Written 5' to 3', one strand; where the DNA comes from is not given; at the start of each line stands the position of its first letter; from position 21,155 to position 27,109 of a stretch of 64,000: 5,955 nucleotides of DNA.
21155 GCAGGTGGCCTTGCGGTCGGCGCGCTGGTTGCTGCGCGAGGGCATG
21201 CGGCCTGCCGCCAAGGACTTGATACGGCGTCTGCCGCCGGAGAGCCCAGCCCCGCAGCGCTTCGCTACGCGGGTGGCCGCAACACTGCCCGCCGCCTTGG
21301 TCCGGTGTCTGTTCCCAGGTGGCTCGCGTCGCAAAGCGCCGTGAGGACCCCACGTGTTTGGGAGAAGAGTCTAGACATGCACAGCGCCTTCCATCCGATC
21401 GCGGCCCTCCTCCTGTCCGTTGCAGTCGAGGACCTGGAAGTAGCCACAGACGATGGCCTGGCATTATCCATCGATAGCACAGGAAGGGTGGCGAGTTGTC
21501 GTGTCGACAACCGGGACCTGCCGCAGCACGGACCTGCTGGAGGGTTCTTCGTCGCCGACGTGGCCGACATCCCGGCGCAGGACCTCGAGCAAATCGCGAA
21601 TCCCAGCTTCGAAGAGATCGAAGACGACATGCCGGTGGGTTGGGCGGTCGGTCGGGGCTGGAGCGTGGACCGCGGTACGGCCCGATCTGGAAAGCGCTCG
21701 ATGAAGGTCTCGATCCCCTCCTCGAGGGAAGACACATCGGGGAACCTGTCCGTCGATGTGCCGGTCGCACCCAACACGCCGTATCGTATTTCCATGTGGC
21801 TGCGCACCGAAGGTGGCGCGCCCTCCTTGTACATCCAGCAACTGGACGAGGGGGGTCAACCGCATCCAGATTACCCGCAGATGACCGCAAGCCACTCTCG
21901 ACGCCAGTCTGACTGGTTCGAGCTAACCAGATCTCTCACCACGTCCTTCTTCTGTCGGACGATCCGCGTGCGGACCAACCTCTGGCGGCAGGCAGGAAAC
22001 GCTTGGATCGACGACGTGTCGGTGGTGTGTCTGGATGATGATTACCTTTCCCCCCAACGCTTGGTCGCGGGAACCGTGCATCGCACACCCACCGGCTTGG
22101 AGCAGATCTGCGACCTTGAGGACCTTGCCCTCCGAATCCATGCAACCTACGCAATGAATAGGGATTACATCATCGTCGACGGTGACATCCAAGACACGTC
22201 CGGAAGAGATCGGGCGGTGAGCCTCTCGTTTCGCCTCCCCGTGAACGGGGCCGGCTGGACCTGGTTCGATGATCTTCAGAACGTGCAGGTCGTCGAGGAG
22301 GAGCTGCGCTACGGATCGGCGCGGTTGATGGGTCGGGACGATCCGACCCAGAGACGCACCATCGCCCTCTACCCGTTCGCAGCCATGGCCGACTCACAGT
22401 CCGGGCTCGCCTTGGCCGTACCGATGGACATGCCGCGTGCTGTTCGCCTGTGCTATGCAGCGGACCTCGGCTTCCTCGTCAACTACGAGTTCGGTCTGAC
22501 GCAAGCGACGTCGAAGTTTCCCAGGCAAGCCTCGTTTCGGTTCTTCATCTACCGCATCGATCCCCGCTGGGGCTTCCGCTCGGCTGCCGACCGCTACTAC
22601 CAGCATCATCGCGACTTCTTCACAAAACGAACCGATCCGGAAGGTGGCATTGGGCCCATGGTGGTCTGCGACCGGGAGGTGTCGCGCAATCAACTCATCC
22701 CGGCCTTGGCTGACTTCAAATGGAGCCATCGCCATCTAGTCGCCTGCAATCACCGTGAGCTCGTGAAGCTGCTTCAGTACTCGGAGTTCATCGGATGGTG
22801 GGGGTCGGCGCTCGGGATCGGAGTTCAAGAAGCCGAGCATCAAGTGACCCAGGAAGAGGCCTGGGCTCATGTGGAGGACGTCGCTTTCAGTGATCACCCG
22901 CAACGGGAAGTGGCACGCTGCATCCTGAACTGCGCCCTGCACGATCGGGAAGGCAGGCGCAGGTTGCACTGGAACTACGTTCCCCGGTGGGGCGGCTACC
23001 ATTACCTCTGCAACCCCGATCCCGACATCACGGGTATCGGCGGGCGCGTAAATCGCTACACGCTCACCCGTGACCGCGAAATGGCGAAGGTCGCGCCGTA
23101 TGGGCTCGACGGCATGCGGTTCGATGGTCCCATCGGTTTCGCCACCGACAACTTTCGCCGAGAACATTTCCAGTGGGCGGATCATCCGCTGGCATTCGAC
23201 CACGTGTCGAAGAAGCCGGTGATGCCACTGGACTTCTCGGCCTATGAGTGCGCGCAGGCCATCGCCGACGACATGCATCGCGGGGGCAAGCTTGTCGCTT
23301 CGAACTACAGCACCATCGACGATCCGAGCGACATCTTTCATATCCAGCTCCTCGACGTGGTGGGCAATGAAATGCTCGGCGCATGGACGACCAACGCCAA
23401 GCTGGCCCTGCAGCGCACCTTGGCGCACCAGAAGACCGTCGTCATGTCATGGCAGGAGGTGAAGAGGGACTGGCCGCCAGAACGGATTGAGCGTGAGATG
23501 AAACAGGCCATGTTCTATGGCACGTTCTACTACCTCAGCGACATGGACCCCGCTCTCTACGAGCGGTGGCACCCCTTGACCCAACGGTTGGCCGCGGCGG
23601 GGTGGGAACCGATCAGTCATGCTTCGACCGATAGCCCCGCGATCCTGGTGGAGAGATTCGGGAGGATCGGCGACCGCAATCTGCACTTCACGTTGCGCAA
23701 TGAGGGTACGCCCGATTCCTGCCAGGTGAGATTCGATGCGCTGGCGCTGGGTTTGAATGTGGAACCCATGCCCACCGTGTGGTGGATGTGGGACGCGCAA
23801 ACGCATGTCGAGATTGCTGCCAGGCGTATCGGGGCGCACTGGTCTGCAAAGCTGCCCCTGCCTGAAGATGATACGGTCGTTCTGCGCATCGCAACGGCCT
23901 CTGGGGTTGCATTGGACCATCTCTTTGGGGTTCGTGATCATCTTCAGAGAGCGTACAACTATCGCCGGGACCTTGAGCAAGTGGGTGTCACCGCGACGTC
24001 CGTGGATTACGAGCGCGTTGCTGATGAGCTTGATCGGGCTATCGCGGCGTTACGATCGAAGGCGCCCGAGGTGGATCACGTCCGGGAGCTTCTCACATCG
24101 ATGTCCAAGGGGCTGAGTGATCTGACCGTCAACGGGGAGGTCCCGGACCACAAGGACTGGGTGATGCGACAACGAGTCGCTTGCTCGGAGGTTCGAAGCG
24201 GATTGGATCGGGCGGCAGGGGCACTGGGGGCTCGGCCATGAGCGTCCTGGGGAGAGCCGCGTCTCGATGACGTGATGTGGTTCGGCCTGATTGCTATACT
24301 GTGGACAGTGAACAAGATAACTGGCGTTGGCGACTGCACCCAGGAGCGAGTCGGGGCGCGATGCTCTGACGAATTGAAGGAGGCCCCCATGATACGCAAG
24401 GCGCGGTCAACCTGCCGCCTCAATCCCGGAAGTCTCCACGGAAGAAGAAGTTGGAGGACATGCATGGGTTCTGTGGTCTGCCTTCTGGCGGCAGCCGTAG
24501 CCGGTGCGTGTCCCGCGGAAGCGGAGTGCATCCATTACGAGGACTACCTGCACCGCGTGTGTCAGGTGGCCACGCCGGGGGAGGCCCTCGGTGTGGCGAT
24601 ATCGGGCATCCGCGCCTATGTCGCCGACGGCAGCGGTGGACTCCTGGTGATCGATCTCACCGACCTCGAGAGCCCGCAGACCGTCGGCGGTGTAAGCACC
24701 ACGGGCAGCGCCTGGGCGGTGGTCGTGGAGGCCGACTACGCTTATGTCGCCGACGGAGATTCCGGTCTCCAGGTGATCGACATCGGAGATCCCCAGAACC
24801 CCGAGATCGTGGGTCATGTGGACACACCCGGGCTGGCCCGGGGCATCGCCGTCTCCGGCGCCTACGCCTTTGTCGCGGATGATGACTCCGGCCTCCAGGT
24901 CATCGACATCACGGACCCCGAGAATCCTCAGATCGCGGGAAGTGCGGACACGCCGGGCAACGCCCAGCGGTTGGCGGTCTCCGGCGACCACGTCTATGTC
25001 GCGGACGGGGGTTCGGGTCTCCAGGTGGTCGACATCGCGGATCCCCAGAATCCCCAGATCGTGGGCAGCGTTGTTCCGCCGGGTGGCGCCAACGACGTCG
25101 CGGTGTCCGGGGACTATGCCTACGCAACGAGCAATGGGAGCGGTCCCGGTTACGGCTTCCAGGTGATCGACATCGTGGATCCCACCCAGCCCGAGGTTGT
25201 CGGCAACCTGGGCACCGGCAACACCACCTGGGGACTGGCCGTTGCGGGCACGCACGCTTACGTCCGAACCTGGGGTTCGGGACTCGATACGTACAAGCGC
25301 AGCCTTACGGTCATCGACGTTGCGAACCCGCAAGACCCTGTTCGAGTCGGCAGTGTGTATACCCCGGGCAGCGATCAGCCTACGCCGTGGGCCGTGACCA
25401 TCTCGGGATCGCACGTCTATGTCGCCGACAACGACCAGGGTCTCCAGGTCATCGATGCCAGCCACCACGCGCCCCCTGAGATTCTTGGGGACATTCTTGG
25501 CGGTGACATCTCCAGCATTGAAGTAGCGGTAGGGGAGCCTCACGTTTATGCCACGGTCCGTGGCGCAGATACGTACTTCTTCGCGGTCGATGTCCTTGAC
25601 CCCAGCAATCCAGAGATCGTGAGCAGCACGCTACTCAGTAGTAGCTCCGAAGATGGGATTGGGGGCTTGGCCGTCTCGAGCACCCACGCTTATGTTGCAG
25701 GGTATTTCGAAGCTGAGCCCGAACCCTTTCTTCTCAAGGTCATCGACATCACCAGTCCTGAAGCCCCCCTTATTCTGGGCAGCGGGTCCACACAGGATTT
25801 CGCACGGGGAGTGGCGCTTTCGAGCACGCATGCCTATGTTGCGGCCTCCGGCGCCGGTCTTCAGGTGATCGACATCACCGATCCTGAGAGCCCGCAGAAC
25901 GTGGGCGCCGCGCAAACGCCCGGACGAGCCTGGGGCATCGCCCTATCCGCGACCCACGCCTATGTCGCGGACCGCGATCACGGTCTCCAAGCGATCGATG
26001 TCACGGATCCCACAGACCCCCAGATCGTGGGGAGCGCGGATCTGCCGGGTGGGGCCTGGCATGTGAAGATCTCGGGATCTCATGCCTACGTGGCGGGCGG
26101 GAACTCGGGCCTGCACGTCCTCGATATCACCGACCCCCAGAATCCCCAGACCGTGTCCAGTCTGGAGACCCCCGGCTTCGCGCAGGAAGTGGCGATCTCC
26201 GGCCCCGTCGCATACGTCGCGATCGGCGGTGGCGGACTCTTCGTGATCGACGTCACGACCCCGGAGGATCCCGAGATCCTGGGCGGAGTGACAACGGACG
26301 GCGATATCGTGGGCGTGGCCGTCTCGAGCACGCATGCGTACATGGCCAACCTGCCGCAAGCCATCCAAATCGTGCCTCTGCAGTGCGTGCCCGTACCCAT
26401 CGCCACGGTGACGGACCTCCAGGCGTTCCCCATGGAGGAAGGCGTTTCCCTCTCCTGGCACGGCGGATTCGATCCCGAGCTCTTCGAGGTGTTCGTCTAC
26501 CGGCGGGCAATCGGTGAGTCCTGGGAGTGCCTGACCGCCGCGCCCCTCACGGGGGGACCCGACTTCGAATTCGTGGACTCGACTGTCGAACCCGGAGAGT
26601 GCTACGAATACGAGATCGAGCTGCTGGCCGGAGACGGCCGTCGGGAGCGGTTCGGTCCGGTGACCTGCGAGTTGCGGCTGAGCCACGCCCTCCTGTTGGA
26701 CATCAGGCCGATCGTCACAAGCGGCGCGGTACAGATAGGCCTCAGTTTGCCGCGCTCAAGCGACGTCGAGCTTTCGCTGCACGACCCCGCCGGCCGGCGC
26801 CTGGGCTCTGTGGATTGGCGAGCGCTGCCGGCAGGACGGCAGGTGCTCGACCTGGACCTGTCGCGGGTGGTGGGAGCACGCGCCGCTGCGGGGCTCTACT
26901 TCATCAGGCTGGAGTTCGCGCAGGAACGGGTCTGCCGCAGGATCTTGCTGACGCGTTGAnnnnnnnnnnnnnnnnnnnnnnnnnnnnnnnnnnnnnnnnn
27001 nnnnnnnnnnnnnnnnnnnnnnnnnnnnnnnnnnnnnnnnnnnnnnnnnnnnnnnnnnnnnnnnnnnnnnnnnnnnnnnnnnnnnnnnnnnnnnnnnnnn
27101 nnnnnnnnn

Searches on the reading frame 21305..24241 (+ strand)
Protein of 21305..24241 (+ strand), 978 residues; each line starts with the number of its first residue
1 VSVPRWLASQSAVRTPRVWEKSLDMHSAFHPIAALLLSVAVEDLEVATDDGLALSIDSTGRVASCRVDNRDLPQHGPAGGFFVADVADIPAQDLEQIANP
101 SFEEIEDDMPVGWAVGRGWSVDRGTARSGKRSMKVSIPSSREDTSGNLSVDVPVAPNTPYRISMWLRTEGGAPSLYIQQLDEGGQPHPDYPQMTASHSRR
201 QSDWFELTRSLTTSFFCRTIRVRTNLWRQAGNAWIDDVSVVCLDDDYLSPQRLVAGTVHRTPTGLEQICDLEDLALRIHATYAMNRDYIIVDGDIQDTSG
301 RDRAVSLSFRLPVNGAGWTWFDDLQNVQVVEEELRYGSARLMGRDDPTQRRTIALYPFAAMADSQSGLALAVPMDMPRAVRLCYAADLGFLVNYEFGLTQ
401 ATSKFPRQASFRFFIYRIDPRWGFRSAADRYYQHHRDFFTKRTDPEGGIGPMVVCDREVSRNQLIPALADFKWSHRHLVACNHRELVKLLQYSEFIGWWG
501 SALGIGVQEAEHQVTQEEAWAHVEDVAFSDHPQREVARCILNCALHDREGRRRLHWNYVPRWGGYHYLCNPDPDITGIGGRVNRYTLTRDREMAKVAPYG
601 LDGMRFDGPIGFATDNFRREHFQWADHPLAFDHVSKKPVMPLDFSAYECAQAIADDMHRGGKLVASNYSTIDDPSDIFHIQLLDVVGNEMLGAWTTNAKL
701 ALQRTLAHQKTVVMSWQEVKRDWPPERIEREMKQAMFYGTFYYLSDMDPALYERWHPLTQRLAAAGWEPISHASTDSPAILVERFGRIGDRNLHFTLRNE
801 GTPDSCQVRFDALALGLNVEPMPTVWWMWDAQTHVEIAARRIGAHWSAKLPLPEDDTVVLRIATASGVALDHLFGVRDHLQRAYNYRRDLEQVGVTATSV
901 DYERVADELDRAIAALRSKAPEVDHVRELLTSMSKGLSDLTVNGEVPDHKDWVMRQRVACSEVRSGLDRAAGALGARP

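Call 4: search_protein_families(library=pfam, proteins=[window:21305-24241:+], max_evalue=0.01)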
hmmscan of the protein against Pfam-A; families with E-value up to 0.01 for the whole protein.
window:21305-24241:+ (978 aa): 1 family
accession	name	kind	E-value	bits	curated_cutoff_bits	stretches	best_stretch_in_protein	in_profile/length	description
PF02018.23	CBM_4_9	-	0.00039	21.2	25.9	1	96-220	3-125/136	Carbohydrate binding domain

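Call 50: search_protein_families(library=ncbifam, proteins=[window:21305-24241:+], max_evalue=0.01)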
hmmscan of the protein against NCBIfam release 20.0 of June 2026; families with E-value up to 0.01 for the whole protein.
window:21305-24241:+ (978 aa): 0 families

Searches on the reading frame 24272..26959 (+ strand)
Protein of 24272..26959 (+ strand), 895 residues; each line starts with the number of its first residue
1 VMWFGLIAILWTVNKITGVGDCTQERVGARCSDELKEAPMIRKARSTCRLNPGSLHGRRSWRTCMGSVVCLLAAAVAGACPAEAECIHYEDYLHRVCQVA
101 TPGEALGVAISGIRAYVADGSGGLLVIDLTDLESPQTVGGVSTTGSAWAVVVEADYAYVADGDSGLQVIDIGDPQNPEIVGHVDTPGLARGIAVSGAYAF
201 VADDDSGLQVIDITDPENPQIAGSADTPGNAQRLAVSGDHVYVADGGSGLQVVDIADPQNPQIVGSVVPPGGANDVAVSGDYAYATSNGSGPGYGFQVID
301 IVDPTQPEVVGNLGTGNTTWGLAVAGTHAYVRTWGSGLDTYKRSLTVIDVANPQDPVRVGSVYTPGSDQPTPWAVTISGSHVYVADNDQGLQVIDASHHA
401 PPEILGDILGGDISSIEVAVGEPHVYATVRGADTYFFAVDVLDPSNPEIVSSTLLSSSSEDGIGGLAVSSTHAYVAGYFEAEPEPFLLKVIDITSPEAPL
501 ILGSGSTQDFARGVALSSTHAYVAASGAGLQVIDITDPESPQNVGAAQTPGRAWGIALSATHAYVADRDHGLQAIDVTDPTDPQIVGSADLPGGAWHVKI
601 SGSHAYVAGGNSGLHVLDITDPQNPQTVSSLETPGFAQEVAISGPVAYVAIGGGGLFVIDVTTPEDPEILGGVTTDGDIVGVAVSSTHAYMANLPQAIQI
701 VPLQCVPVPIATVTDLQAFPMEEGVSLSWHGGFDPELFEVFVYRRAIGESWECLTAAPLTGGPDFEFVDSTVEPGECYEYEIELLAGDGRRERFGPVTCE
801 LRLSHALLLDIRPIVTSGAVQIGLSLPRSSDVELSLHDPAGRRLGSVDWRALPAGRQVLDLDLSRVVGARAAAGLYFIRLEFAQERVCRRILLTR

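Call 4: search_protein_families(library=pfam, proteins=[window:24272-26959:+], max_evalue=0.01)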
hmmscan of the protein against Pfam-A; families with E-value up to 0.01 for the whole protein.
window:24272-26959:+ (895 aa): 6 families
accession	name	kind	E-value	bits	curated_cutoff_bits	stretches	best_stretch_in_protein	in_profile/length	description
PF08309.17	LVIVD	-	1.1e-89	294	20.2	10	228-267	1-40/42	LVIVD repeat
PF09826.15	Beta_propel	-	1e-13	51.4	22.4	0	614-637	329-352/495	Beta propeller domain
PF16819.11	DUF5074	-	8.1e-08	32.1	27.2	0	192-277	104-188/353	Domain of unknown function (DUF5074)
PF01436.27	NHL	-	0.0011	19.3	20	0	232-247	5-21/28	NHL repeat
PF13860.13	FlgD_ig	-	0.0042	17.5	27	0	818-881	8-74/79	FlgD Ig-like domain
PF24817.1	WD40_WDHD1_1st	-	0.0045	16.6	109.9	0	548-633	44-129/291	WDHD1 first WD40 domain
